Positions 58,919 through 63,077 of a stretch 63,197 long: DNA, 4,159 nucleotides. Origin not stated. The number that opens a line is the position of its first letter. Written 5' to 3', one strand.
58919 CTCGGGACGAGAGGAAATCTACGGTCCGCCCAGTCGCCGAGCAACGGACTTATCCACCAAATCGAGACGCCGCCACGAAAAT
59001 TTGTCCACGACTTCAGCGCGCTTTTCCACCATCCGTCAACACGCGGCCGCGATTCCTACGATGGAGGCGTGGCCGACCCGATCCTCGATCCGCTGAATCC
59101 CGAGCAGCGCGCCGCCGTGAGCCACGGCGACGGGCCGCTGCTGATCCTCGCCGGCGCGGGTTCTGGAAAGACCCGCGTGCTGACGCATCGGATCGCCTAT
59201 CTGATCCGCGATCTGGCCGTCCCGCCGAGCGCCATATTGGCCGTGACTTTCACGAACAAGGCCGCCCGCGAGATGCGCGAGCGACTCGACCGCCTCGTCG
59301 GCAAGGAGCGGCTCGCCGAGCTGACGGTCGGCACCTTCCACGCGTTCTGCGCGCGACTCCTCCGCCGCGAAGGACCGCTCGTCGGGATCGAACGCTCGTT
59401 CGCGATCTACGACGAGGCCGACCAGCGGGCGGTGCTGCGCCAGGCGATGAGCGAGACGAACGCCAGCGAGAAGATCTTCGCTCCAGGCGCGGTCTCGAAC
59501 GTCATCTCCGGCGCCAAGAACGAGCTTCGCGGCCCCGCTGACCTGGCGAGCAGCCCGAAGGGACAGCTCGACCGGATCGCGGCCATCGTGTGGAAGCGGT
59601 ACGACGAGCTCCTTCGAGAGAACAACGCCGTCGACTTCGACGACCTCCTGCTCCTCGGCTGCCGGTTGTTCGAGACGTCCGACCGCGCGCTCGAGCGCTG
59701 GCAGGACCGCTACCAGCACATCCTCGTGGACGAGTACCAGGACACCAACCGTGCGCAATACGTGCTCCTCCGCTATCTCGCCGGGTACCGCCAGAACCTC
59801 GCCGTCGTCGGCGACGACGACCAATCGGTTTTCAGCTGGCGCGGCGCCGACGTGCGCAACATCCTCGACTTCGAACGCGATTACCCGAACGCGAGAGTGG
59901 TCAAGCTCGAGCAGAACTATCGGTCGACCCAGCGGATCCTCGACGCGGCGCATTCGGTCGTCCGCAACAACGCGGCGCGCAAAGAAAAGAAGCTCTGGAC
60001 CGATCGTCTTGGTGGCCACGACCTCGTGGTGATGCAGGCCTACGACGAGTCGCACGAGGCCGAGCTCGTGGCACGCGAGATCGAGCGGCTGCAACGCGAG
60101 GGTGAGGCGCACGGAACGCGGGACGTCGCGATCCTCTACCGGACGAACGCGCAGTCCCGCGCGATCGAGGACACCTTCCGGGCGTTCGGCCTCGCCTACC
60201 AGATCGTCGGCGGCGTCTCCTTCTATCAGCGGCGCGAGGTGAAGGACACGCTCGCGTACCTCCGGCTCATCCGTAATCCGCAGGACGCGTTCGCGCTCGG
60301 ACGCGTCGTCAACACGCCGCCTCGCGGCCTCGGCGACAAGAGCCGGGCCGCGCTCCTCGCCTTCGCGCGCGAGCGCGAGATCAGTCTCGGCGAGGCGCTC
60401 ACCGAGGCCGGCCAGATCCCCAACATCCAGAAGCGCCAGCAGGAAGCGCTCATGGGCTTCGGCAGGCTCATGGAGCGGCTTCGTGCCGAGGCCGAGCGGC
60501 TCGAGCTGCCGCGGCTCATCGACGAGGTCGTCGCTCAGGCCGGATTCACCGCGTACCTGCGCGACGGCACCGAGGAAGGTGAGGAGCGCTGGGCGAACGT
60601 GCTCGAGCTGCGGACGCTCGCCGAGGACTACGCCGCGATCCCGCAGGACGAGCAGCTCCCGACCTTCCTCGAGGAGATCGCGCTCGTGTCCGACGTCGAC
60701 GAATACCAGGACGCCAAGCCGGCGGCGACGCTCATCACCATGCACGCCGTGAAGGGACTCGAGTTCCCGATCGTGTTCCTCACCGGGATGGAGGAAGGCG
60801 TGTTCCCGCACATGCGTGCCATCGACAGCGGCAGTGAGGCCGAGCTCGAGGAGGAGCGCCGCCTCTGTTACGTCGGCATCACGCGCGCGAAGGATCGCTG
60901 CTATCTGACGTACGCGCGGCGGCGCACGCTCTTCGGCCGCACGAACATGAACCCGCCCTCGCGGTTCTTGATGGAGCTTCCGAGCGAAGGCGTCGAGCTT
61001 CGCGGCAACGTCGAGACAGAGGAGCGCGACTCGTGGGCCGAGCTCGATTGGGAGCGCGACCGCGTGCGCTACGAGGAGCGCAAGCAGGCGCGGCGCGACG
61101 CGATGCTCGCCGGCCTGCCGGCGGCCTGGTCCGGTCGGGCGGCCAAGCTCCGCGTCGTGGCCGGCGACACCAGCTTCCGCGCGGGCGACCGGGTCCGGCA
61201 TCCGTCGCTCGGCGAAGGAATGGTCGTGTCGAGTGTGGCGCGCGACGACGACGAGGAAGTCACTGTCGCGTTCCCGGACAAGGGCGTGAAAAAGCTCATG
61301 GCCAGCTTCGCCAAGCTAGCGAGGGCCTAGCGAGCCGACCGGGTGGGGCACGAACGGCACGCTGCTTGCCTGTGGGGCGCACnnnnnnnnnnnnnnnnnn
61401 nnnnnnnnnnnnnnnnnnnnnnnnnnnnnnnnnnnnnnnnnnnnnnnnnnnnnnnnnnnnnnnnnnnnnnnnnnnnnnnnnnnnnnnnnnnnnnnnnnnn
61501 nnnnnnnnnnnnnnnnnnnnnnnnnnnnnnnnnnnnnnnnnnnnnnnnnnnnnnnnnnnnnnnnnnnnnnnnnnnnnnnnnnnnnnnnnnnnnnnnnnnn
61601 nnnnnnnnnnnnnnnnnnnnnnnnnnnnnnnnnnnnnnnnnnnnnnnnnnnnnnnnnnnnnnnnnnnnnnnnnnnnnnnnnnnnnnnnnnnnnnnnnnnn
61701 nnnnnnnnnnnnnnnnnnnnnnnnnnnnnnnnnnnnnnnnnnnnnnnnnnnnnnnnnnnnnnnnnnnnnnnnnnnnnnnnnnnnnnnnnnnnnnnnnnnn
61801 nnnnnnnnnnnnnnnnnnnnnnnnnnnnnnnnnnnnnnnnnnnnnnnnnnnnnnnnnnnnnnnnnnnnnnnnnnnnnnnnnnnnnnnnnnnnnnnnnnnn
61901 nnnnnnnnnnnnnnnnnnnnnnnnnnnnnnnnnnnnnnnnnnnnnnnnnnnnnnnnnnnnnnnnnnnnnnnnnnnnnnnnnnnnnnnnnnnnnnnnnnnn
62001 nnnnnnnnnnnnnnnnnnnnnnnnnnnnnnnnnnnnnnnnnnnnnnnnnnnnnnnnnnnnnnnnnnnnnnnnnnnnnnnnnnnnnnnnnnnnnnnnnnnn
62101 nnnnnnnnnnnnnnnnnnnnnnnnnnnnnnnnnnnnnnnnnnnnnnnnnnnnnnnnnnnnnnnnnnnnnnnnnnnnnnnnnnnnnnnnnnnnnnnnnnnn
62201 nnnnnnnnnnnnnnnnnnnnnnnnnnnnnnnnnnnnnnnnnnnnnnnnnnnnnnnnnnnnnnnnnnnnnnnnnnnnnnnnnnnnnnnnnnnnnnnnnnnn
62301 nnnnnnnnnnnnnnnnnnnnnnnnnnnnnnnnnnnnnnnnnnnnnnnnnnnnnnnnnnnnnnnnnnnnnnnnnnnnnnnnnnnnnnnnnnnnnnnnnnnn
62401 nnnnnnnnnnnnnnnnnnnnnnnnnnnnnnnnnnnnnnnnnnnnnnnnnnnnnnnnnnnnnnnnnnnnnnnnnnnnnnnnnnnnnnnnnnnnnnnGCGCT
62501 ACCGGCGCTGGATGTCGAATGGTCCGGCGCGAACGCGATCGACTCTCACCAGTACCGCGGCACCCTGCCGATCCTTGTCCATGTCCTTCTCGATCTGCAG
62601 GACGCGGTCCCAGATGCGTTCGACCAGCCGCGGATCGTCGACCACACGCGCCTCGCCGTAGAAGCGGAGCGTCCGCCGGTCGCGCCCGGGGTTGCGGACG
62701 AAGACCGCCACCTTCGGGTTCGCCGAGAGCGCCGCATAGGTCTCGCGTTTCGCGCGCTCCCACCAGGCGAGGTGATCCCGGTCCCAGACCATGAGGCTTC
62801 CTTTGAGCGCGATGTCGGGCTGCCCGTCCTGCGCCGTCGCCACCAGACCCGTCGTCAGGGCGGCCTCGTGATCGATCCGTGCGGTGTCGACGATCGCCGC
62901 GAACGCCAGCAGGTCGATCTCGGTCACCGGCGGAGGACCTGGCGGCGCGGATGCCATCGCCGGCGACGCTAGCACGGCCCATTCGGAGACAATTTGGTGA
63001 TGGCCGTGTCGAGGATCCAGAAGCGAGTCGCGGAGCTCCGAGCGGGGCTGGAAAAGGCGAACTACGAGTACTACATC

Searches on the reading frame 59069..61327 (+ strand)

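Call 76: search_protein_families(library=pfam, proteins=[window:59069-61327:+], max_evalue=0.001)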
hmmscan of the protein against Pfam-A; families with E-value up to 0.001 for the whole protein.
window:59069-61327:+ (753 aa): 7 families
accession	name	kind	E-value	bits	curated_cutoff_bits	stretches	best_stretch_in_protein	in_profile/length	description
PF00580.27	UvrD-helicase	-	3.3e-91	306.2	23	1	9-273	1-271/271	UvrD/REP helicase N-terminal domain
PF13361.12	UvrD_C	-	5.6e-71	240.2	25.6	1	278-617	1-349/350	UvrD-like helicase C-terminal domain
PF13245.12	AAA_19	-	1.8e-22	80.4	25.1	1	13-254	1-130/134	AAA domain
PF21196.3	PcrA_UvrD_tudor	-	1.9e-11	44.1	23.9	1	706-748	2-44/48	PcrA/UvrD tudor domain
PF13538.12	UvrD_C_2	-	7.1e-10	39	27.4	1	553-613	2-51/52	UvrD-like helicase C-terminal domain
PF13604.12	AAA_30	-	7.9e-07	29.4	27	0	9-74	2-67/191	AAA domain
PF01443.25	Viral_helicase1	-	0.00016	22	21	0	590-612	203-225/228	Viral superfamily 1 RNA helicase core domain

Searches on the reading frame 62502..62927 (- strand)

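Call 76: search_protein_families(library=pfam, proteins=[window:62502-62927:-], max_evalue=0.001)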
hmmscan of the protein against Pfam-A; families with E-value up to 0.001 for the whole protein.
window:62502-62927:- (142 aa): 1 family
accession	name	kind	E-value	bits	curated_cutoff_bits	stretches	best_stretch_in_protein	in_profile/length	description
PF01243.27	PNPOx_N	-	1.3e-11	45.4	28.1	1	25-132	13-116/120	Pyridoxamine 5'-phosphate oxidase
